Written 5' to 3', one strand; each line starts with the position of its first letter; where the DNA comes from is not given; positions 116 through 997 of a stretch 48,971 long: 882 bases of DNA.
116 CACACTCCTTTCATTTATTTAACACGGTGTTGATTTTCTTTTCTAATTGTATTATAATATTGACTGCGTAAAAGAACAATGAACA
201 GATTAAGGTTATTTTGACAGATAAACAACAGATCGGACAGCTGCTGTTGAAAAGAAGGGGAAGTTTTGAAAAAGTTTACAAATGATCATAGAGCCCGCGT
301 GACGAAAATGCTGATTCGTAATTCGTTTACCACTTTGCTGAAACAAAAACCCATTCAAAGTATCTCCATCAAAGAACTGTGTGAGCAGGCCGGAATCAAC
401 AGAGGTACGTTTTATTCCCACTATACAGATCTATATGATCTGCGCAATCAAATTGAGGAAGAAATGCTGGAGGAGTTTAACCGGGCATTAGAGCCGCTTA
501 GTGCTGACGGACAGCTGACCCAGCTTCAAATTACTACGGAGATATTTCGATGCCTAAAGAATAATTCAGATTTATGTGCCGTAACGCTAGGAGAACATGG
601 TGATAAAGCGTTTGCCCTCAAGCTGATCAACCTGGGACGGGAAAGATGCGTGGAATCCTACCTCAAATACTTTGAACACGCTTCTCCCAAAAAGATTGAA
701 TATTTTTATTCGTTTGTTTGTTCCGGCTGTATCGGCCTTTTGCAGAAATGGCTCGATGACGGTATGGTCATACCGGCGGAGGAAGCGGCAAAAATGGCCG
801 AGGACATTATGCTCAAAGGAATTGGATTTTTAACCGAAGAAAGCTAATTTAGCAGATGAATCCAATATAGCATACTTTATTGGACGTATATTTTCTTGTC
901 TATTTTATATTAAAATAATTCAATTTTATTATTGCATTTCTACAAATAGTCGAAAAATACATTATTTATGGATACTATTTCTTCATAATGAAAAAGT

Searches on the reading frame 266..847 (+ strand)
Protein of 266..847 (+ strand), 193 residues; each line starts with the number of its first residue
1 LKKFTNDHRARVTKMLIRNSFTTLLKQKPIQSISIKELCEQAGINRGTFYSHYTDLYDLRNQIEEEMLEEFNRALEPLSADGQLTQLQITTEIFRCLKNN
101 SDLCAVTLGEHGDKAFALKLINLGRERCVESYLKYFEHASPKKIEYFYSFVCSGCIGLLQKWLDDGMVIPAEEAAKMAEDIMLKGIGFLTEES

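Call 8: search_protein_families(library=pfam, proteins=[window:266-847:+], max_evalue=0.001)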
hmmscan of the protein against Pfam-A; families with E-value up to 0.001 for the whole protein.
window:266-847:+ (193 aa): 2 families
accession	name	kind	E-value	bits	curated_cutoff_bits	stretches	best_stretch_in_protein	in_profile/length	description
PF14278.11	TetR_C_8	-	2e-18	66.8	26.1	1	88-182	5-101/103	Transcriptional regulator C-terminal region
PF00440.29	TetR_N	-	6.2e-05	23.1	24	1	24-55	8-39/47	Bacterial regulatory proteins, tetR family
